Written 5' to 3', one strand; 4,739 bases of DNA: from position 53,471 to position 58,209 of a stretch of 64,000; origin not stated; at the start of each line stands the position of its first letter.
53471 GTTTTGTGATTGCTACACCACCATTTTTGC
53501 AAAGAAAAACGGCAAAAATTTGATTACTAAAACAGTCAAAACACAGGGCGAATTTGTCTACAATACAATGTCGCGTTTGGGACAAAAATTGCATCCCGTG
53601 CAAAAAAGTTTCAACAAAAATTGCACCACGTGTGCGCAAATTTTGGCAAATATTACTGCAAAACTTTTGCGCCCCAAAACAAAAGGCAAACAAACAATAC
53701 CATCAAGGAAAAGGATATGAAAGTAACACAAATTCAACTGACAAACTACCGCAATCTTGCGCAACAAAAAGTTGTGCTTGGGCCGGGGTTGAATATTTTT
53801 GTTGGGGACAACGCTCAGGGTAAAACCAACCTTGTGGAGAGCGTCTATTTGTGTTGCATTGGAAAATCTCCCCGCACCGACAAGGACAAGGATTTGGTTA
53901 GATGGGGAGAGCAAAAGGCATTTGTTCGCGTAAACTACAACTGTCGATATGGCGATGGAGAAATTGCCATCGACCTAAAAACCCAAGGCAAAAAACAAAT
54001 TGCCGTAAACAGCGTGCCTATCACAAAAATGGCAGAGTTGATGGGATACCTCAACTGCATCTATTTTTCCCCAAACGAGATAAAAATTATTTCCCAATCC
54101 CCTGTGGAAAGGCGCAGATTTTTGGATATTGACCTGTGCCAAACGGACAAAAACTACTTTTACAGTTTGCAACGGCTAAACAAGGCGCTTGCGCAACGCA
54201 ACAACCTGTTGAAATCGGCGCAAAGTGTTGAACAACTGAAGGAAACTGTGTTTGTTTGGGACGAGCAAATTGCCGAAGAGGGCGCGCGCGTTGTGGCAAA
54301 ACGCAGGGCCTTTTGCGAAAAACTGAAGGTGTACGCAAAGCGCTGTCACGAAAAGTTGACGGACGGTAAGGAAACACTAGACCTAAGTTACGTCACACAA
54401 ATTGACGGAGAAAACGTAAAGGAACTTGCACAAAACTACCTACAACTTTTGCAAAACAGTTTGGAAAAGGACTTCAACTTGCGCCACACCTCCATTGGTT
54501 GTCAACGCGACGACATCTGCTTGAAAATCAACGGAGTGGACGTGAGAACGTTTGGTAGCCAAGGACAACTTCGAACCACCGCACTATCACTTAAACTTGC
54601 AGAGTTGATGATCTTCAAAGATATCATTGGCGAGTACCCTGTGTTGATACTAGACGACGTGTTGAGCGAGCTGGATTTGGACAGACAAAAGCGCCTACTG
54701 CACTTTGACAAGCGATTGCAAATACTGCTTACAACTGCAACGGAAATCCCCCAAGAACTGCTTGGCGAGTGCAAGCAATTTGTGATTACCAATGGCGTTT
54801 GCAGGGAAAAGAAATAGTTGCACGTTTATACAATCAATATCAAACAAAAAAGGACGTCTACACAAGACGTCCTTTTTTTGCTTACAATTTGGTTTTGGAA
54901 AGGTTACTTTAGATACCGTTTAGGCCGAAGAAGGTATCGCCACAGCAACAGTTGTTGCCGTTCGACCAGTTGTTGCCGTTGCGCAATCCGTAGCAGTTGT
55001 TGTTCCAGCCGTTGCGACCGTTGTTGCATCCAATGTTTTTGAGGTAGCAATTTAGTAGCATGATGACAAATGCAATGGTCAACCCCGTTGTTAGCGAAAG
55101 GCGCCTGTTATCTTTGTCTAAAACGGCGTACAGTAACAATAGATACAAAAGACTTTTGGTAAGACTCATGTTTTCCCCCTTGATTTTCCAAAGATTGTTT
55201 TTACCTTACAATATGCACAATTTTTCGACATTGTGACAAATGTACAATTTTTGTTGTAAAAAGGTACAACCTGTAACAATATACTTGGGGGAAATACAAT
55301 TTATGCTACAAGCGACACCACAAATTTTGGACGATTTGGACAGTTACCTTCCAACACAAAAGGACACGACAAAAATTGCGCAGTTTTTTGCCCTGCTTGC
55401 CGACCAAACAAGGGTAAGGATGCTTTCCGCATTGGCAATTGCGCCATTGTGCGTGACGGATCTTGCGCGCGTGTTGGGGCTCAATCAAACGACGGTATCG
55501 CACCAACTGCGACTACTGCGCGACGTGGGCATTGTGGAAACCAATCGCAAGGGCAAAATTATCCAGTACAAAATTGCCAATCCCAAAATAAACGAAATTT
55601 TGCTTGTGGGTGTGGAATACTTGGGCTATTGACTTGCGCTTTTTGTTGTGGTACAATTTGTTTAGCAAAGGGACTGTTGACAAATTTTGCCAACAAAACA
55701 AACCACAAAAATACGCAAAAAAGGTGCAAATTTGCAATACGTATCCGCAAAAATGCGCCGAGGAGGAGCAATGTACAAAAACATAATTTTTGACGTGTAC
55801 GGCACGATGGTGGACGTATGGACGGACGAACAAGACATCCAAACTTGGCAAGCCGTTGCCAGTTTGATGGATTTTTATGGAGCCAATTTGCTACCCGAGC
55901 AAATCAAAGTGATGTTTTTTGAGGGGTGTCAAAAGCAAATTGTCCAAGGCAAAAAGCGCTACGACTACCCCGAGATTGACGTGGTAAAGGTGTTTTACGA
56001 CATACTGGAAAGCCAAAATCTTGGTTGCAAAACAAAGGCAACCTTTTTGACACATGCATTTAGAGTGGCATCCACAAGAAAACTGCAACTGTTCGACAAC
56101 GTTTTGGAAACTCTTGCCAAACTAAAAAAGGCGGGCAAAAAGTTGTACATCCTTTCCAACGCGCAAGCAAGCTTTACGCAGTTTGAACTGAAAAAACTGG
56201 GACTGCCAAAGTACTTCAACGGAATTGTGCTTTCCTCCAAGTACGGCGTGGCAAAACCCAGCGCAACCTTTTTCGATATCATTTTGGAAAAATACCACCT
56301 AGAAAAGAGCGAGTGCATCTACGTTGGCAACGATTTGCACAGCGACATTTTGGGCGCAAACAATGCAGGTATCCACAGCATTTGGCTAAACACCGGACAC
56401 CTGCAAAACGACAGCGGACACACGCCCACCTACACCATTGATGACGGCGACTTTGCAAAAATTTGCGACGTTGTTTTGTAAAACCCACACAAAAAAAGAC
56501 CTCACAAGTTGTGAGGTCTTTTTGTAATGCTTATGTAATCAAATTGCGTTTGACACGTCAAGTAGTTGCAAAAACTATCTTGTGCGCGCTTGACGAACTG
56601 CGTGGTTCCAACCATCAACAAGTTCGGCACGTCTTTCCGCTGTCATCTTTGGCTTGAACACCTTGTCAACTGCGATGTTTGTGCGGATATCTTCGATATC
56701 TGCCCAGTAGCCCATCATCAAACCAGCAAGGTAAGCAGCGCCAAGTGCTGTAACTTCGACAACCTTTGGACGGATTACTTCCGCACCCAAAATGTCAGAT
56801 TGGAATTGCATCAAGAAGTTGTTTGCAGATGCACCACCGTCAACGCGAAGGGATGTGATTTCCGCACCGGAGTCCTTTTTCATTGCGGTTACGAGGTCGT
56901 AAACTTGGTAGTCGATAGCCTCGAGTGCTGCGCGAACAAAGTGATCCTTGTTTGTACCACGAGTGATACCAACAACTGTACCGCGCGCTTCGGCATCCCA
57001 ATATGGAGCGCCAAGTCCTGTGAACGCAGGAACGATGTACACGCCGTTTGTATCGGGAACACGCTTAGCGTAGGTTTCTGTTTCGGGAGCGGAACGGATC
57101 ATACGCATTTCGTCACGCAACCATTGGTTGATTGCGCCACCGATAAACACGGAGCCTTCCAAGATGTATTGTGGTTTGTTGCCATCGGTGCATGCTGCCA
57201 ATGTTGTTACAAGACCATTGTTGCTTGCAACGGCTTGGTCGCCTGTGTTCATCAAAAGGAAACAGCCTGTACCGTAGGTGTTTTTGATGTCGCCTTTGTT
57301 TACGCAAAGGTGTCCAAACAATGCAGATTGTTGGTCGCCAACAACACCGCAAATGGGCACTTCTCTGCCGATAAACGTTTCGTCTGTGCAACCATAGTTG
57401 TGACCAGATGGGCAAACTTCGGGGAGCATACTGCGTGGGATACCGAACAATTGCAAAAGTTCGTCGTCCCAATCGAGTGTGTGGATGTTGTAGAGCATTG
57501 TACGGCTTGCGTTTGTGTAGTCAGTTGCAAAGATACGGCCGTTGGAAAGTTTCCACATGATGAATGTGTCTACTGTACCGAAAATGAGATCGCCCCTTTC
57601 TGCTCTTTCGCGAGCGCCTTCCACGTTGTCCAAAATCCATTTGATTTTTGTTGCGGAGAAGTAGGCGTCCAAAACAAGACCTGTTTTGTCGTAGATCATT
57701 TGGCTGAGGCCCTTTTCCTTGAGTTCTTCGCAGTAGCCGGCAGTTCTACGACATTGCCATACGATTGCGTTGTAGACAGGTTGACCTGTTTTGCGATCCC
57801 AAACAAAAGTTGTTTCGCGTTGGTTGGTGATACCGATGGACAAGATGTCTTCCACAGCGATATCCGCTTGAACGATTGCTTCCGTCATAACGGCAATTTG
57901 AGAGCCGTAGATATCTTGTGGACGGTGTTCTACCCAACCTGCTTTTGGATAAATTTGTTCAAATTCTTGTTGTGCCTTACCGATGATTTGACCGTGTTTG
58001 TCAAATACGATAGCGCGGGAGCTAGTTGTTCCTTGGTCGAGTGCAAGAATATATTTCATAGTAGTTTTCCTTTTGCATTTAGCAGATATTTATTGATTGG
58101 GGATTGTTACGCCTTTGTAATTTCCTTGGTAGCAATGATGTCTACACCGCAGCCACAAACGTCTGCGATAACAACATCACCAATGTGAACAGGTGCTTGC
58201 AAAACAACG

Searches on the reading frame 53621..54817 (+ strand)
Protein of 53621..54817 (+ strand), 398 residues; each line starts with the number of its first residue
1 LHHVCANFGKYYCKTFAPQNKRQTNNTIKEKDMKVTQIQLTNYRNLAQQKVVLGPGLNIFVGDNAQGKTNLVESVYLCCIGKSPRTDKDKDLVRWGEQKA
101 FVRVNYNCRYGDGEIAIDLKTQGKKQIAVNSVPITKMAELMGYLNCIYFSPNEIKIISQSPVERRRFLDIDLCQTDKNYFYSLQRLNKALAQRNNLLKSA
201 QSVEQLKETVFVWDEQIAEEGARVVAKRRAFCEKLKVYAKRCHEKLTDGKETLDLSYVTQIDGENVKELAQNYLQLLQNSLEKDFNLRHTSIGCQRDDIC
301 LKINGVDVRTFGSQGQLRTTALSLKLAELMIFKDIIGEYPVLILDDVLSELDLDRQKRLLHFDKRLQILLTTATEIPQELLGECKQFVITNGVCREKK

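Call 25: search_protein_families(library=pfam, proteins=[window:53849-54817:+])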
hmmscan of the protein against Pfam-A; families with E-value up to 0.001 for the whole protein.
window:53849-54817:+ (322 aa): 0 families

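Call 36: search_protein_families(library=pfam, proteins=[window:53621-54817:+])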
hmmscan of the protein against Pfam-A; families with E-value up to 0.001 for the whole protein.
window:53621-54817:+ (398 aa): 3 families
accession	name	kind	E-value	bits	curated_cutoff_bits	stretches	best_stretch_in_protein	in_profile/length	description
PF02463.25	SMC_N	-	2.8e-12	47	40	1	35-372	2-196/220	RecF/RecN/SMC N terminal domain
PF13476.12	AAA_23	-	4.1e-10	41.1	27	1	37-215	1-177/201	AAA domain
PF13175.12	AAA_15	-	1.5e-08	35.2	32.1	1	33-188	1-92/374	AAA ATPase domain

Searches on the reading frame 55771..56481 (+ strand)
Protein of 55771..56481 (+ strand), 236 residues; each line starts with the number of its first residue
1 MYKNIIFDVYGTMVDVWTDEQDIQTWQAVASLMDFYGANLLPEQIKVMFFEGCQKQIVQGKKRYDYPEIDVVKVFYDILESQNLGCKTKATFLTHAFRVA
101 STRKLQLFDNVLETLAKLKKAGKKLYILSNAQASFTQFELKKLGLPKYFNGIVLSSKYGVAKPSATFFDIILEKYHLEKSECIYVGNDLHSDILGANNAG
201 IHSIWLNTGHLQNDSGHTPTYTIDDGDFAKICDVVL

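Call 25: search_protein_families(library=pfam, proteins=[window:55771-56481:+])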
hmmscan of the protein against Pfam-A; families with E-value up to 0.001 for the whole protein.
window:55771-56481:+ (236 aa): 4 families
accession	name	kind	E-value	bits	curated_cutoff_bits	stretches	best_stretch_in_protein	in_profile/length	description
PF13419.12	HAD_2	-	8.3e-23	81.8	23.8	1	5-205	1-177/178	Haloacid dehalogenase-like hydrolase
PF00702.32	Hydrolase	-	2.5e-20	74.1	26.4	1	2-200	1-191/191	haloacid dehalogenase-like hydrolase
PF13242.12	Hydrolase_like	-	9.9e-13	48.2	22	1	161-225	3-71/75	HAD-hyrolase-like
PF09419.16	PGP_phosphatase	-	0.00082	19.4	20.4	0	98-209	51-166/168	Mitochondrial PGP phosphatase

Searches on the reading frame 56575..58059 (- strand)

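Call 36: search_protein_families(library=pfam, proteins=[window:56575-58059:-])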
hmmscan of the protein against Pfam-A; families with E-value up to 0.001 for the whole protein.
window:56575-58059:- (494 aa): 2 families
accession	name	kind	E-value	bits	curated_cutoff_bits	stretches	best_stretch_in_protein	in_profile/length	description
PF00370.27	FGGY_N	-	2.4e-81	273.4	28.8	1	3-249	1-245/245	FGGY family of carbohydrate kinases, N-terminal domain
PF02782.22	FGGY_C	-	6.5e-44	150.5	27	1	260-447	3-196/198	FGGY family of carbohydrate kinases, C-terminal domain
